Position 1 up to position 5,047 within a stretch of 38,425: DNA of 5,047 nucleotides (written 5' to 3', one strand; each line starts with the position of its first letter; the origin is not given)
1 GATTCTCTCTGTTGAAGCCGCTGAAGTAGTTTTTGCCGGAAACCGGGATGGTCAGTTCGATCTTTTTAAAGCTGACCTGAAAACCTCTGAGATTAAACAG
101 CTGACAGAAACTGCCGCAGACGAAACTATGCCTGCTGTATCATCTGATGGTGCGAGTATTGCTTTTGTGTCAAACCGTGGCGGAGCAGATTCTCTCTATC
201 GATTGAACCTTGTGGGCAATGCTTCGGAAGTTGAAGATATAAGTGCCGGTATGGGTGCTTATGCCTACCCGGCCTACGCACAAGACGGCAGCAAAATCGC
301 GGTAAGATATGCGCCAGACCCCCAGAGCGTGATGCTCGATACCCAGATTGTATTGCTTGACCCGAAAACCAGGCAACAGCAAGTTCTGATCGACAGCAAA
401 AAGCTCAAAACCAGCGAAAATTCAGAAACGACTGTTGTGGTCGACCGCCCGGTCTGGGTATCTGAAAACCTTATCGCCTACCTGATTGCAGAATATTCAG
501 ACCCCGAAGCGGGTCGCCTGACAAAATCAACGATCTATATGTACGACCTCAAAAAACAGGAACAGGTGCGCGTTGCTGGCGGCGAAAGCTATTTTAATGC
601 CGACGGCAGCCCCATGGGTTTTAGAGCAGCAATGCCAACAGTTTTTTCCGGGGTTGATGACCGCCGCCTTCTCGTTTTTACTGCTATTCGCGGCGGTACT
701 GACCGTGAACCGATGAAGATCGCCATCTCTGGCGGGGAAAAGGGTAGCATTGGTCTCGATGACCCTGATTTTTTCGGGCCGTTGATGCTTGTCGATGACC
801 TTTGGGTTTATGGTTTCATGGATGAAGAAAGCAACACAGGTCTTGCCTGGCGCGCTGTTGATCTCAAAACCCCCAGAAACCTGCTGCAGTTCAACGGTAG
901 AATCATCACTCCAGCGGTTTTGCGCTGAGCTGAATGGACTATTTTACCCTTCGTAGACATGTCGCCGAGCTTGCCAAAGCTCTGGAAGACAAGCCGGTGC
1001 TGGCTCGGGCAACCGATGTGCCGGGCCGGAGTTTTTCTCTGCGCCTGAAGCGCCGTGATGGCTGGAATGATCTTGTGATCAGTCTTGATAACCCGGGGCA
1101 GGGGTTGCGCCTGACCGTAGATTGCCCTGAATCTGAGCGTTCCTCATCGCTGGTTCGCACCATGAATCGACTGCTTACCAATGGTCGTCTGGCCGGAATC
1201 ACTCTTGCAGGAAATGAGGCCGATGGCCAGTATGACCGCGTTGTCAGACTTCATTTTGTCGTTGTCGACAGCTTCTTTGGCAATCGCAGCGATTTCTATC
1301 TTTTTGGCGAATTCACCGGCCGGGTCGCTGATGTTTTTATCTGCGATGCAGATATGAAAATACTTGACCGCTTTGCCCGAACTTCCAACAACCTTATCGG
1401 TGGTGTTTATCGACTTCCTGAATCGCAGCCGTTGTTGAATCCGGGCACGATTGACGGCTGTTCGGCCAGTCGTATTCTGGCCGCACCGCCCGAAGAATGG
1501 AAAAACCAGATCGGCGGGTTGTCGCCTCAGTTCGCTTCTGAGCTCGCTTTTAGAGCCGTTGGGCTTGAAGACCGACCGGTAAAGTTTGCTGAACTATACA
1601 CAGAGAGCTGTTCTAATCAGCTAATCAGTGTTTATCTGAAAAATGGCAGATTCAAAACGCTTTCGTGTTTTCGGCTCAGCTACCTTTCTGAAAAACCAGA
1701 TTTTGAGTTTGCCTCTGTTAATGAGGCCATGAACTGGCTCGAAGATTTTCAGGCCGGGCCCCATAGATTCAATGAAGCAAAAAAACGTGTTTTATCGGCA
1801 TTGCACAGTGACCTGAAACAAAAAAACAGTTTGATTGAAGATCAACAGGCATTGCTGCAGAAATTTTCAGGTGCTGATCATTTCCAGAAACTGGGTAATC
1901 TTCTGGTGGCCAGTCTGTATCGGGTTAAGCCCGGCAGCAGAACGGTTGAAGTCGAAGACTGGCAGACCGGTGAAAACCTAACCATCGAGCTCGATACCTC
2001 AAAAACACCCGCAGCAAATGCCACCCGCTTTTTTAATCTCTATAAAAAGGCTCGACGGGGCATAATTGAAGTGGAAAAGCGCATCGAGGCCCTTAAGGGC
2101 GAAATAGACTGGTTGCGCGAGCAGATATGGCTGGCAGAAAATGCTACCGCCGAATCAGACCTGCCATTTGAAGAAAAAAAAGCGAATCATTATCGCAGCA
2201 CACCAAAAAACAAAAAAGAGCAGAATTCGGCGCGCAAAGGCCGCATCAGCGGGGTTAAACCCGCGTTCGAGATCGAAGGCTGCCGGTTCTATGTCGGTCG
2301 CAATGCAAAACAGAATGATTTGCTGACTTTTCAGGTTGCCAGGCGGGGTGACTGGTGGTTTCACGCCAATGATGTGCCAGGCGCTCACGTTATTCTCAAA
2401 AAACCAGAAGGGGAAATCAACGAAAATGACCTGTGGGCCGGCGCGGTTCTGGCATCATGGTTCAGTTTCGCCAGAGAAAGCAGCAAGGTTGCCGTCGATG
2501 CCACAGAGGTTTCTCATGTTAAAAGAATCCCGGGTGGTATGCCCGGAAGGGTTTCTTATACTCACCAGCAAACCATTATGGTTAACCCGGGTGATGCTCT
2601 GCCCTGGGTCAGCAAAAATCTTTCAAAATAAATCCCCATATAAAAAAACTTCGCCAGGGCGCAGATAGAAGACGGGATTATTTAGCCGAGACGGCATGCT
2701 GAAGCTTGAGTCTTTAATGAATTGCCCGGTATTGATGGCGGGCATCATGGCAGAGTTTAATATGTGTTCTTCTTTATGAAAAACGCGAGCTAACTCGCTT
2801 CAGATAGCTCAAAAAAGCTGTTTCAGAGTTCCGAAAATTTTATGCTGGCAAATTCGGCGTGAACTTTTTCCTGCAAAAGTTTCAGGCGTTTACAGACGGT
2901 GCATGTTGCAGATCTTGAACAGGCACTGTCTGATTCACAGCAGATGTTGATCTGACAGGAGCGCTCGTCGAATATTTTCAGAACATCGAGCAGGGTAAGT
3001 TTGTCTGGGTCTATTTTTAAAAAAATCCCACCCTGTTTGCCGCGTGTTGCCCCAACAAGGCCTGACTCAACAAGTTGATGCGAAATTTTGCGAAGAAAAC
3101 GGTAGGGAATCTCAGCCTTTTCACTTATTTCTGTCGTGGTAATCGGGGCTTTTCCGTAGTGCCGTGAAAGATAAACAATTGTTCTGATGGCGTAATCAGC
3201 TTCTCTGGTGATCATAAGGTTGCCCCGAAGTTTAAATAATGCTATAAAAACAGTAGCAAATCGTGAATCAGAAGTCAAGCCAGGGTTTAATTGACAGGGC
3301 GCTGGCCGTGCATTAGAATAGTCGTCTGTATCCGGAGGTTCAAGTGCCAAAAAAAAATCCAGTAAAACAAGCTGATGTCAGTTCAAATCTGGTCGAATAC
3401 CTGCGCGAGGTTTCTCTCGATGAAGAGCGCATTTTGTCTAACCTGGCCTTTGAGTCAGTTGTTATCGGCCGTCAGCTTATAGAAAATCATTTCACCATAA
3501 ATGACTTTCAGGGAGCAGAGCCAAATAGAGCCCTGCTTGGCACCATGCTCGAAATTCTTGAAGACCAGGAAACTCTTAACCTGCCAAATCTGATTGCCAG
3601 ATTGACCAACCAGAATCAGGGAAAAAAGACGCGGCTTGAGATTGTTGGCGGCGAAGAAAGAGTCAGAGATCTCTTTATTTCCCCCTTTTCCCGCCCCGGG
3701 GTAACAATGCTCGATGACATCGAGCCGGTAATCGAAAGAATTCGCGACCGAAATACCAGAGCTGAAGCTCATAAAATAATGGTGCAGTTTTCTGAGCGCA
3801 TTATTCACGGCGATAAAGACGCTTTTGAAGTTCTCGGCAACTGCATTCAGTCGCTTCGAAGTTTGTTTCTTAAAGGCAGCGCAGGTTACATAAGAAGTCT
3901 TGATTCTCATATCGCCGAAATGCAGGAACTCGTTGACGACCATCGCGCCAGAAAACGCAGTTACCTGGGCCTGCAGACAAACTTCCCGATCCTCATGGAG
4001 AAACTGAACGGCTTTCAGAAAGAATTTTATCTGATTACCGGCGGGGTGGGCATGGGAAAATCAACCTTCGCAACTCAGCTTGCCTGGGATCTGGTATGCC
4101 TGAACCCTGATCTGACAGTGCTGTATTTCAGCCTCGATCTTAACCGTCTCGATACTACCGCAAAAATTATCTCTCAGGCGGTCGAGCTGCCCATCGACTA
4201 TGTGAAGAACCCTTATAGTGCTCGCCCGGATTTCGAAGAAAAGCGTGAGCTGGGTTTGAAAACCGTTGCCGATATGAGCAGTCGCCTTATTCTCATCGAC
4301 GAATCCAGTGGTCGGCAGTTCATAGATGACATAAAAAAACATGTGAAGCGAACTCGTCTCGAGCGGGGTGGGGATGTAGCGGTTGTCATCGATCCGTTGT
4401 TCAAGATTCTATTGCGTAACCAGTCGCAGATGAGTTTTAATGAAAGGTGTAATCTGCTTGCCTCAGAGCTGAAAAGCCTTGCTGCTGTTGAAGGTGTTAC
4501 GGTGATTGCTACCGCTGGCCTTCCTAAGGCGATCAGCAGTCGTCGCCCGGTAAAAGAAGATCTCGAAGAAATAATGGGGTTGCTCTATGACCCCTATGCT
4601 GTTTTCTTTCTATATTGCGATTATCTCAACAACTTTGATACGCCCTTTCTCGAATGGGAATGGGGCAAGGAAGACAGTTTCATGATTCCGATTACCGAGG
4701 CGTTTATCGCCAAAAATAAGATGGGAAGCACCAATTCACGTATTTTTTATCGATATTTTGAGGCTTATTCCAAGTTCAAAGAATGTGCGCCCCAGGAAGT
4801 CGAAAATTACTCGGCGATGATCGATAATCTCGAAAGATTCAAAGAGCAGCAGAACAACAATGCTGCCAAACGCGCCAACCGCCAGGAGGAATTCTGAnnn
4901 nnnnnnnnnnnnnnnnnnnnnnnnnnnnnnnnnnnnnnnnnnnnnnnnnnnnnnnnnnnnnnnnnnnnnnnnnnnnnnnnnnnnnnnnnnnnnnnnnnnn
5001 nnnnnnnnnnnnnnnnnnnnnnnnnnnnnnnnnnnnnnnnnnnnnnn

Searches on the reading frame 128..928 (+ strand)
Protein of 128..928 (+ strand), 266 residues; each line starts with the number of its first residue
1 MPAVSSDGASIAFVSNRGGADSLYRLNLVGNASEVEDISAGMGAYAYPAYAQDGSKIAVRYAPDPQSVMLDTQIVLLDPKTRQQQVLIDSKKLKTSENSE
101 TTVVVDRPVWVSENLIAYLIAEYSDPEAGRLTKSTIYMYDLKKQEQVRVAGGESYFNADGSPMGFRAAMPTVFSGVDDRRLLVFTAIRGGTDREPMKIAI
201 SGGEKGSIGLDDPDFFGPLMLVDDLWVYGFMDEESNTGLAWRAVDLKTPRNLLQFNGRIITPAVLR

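Call 11: search_protein_families(library=pfam, proteins=[window:128-928:+], max_evalue=0.01)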
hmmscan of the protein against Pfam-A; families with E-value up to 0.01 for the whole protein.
window:128-928:+ (266 aa): 1 family
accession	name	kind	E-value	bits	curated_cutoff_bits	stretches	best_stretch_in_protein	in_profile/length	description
PF07676.18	PD40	-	3.3e-07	30.5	20.9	1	1-25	13-38/38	WD40-like Beta Propeller Repeat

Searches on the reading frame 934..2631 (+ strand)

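Call 11: search_protein_families(library=pfam, proteins=[window:934-2631:+], max_evalue=0.01)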
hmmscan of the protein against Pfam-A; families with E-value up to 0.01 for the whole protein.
window:934-2631:+ (565 aa): 3 families
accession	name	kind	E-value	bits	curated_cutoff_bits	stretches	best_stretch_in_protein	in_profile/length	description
PF05833.16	NFACT_N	-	2e-46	159.2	31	1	2-412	1-432/456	NFACT N-terminal and middle domains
PF05670.18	NFACT-R_1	-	1.4e-08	35.7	29.8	1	449-533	10-97/112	NFACT protein RNA binding domain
PF18297.6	NFACT-R_2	-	3.3e-05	24.4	26.9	1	449-528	9-84/104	NFACT protein RNA binding domain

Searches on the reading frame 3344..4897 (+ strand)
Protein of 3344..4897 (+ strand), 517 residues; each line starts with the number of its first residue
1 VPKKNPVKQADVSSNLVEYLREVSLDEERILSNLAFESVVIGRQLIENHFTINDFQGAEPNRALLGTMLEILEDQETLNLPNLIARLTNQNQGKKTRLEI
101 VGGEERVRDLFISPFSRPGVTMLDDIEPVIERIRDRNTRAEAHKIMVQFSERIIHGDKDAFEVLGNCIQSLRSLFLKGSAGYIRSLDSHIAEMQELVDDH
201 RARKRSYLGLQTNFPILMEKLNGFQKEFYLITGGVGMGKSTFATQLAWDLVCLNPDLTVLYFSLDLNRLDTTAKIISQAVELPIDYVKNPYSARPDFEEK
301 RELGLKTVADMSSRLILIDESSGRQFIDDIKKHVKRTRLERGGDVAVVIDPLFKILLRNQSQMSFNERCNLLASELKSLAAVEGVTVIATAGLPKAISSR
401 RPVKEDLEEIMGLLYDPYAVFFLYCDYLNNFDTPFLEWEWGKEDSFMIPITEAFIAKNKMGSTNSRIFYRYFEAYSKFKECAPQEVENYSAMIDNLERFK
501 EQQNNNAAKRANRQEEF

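Call 11: search_protein_families(library=pfam, proteins=[window:3344-4897:+], max_evalue=0.01)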
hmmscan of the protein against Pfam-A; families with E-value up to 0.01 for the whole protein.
window:3344-4897:+ (517 aa): 7 families
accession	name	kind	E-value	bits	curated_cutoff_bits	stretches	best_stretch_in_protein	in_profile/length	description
PF03796.21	DnaB_C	-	1.1e-20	74.5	27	1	209-479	1-254/255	DnaB-like helicase C terminal domain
PF13481.12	AAA_25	-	4.9e-06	26.7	27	1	226-391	33-188/195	AAA domain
PF25199.1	nSTAND_NTPase5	-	1.5e-05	25.3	34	1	224-277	39-92/145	Novel STAND NTPase 5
PF06745.19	ATPase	-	0.00031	20.6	26.6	1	225-392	18-163/231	KaiC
PF13173.12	AAA_14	-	0.00064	20.2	27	1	226-349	2-95/129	AAA domain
PF00004.35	AAA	-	0.0039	18.1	21.2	0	230-398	2-115/131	ATPase family associated with various cellular activities (AAA)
PF01637.24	ATPase_2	-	0.0067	16.7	33.2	0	219-367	13-134/225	ATPase domain predominantly from Archaea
